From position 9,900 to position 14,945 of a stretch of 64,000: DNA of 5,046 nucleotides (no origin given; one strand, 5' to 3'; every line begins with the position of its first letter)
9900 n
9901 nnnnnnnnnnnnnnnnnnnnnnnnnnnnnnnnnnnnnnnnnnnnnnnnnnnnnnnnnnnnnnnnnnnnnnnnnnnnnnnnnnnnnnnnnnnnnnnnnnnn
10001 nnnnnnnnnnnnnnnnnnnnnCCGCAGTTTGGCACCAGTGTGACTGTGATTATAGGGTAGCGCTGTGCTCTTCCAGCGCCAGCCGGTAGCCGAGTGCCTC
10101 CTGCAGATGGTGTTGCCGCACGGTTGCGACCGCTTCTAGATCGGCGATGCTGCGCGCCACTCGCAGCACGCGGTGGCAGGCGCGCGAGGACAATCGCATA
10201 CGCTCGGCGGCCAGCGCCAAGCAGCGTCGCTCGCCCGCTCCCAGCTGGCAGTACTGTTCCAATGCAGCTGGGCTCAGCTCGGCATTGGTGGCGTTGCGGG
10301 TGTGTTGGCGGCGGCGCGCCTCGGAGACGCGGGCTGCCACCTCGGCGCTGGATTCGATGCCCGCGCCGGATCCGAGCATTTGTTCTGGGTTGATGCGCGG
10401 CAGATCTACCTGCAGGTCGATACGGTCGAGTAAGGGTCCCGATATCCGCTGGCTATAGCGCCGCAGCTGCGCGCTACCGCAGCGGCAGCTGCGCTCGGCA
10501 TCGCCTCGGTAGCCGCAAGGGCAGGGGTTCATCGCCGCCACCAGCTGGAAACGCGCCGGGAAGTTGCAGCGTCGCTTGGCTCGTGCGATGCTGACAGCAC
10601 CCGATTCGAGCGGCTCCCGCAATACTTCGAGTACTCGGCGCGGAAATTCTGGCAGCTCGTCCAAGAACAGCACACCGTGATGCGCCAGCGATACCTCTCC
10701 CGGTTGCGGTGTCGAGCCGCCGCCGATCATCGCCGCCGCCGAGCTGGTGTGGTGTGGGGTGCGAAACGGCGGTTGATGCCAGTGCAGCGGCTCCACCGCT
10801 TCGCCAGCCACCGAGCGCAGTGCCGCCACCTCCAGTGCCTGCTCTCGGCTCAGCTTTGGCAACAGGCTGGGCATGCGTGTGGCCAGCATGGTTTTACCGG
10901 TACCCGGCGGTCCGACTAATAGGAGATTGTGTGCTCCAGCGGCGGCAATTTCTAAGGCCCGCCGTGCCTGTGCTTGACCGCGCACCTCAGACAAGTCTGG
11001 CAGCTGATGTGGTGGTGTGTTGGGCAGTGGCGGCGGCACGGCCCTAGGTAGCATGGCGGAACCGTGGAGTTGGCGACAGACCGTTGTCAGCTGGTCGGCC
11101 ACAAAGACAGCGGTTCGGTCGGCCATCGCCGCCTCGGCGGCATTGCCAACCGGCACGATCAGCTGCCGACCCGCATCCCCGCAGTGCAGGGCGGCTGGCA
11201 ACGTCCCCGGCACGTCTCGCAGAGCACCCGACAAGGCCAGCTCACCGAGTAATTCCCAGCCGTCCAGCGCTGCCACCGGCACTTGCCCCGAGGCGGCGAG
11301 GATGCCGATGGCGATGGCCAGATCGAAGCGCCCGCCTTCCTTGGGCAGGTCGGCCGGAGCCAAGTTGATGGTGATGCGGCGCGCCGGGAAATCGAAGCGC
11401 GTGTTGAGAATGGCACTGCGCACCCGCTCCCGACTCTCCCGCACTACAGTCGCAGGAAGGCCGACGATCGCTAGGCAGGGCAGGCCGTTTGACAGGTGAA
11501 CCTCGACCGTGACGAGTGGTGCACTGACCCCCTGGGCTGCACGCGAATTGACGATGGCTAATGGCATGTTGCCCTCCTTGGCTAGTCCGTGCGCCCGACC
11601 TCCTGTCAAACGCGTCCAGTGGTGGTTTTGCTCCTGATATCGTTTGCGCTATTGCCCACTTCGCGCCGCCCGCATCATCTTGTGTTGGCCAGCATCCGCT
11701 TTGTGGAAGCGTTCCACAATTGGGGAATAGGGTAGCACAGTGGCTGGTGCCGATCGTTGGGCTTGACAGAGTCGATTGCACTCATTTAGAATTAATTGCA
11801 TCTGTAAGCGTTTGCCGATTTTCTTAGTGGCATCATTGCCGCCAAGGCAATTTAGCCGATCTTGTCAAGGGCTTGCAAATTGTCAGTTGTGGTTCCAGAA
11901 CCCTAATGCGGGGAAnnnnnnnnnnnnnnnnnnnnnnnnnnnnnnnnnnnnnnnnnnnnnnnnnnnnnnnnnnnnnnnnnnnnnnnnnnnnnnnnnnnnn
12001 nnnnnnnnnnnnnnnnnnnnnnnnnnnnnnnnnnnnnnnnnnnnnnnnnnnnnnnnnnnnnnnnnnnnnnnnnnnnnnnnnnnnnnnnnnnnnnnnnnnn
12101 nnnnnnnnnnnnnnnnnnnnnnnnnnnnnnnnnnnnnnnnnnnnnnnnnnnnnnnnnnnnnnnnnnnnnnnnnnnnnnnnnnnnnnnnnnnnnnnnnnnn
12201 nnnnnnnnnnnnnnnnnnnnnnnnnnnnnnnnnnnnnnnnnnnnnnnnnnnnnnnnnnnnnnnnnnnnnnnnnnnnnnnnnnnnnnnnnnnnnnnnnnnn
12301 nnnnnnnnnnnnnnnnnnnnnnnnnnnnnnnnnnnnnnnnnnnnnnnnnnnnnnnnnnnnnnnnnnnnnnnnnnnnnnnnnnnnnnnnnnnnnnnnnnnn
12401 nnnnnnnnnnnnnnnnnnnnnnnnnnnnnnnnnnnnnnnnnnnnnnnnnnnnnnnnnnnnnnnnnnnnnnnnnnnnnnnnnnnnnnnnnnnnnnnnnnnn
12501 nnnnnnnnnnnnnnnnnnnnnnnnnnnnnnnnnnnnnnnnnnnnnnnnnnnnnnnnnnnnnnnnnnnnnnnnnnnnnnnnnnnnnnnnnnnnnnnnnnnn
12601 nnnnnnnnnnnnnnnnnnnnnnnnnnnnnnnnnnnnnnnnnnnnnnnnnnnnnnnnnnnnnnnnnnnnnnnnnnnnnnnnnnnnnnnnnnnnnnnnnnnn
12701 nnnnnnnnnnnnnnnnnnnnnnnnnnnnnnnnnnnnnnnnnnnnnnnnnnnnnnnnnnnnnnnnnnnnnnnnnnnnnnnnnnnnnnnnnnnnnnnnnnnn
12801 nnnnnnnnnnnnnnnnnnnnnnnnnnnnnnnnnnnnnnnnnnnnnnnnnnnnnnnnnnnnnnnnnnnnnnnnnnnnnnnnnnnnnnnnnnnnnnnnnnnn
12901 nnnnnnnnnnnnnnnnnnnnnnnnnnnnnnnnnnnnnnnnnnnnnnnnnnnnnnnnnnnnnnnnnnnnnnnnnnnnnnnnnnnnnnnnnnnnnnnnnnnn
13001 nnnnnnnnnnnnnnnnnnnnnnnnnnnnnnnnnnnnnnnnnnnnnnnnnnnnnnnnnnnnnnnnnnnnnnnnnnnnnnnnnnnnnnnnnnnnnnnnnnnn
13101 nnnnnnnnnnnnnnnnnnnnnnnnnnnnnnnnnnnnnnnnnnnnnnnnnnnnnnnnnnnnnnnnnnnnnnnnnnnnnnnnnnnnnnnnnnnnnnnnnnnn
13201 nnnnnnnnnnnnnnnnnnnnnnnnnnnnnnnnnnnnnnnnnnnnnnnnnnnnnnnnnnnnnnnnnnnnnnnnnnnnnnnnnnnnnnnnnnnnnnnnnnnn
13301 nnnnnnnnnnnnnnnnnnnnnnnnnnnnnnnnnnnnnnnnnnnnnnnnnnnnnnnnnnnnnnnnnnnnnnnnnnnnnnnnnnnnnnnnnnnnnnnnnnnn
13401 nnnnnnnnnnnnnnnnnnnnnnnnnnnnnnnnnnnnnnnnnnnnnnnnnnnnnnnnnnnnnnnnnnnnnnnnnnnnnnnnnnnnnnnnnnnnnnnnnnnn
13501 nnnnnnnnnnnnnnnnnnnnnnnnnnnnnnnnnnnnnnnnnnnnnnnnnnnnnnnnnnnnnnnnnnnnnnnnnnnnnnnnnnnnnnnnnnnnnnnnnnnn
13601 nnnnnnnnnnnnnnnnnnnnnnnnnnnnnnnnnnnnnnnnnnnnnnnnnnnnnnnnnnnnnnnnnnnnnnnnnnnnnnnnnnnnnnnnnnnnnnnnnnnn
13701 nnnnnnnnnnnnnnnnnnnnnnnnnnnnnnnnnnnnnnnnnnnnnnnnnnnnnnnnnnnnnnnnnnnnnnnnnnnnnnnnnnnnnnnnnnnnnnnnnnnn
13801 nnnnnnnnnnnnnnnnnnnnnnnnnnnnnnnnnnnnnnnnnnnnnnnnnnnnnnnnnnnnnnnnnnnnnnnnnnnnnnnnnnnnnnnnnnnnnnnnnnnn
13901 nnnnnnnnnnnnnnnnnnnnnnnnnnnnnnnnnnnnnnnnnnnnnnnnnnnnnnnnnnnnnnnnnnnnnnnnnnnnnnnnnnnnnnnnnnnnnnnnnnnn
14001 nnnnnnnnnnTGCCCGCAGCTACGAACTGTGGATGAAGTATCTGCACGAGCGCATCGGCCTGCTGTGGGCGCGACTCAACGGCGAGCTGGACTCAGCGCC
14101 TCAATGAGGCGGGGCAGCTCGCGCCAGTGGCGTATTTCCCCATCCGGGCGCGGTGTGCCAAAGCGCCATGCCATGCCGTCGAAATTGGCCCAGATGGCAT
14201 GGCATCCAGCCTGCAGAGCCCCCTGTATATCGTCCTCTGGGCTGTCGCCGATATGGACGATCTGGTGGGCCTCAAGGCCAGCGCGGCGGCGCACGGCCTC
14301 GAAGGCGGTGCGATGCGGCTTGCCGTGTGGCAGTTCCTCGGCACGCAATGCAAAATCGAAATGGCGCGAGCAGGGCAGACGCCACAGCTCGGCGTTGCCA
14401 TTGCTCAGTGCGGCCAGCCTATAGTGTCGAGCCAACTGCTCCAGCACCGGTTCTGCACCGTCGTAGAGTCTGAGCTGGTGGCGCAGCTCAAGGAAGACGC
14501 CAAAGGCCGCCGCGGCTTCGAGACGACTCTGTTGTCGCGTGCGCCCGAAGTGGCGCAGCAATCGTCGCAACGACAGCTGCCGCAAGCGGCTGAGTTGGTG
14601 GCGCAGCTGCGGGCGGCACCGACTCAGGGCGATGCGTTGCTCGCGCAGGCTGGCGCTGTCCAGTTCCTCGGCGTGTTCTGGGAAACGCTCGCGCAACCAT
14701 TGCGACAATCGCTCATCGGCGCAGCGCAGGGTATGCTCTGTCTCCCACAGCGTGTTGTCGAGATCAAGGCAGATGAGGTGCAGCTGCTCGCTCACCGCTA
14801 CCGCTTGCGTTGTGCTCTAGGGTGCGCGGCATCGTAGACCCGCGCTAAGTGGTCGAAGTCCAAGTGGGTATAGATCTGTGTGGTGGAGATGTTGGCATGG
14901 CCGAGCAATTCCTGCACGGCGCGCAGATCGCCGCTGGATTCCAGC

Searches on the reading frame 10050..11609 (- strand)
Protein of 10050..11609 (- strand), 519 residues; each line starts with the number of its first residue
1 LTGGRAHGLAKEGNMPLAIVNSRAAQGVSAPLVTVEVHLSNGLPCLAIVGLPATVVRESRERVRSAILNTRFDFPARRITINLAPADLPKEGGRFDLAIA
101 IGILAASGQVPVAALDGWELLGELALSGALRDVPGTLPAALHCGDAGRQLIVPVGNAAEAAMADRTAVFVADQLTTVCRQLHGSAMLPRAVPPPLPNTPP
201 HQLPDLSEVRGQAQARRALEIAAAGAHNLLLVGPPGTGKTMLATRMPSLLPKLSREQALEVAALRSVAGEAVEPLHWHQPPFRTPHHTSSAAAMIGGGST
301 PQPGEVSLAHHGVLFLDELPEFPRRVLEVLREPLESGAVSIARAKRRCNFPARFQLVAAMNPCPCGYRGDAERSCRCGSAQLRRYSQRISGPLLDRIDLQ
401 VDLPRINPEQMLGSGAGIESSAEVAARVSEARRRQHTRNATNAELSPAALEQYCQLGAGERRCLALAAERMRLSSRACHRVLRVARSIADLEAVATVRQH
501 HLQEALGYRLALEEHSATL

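Call 66: search_protein_families(library=pfam, proteins=[window:10050-11609:-], max_evalue=0.00001)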
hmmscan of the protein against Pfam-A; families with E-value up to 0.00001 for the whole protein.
window:10050-11609:- (519 aa): 6 families
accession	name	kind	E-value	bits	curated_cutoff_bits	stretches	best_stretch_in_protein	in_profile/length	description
PF01078.27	Mg_chelatase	-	6.3e-96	320.1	20.3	1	205-410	1-206/207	Magnesium chelatase, subunit ChlI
PF13541.12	ChlI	-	5.1e-43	146.3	27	1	35-156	1-121/121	Subunit ChlI of Mg-chelatase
PF13335.12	Mg_chelatase_C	-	2.2e-26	92.7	26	1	419-509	2-94/94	Magnesium chelatase, subunit ChlI C-terminal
PF07728.20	AAA_5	-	4.7e-11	43.3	22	1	228-364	1-125/139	AAA domain (dynein-related subfamily)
PF00493.29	MCM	-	2e-09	37.3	23.3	1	302-368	113-179/224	MCM P-loop domain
PF00158.32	Sigma54_activat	-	1.7e-06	28.3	20.2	0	297-360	80-141/168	Sigma-54 interaction domain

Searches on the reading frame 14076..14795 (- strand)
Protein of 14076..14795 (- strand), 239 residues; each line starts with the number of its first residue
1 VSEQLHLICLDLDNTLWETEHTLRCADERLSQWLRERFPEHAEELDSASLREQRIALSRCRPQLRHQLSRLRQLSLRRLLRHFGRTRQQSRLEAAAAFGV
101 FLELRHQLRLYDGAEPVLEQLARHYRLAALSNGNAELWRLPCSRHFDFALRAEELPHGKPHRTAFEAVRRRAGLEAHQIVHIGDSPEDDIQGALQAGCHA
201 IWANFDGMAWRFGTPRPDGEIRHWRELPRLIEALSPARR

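Call 66: search_protein_families(library=pfam, proteins=[window:14076-14795:-], max_evalue=0.00001)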
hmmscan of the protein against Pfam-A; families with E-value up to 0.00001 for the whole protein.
window:14076-14795:- (239 aa): 3 families
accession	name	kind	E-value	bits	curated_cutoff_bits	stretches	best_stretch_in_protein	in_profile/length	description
PF00702.32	Hydrolase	-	4.4e-20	73.3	26.4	1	7-197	3-191/191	haloacid dehalogenase-like hydrolase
PF13419.12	HAD_2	-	8.7e-16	59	23.8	1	10-202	3-177/178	Haloacid dehalogenase-like hydrolase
PF13242.12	Hydrolase_like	-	1.9e-10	40.9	22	1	158-202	3-47/75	HAD-hyrolase-like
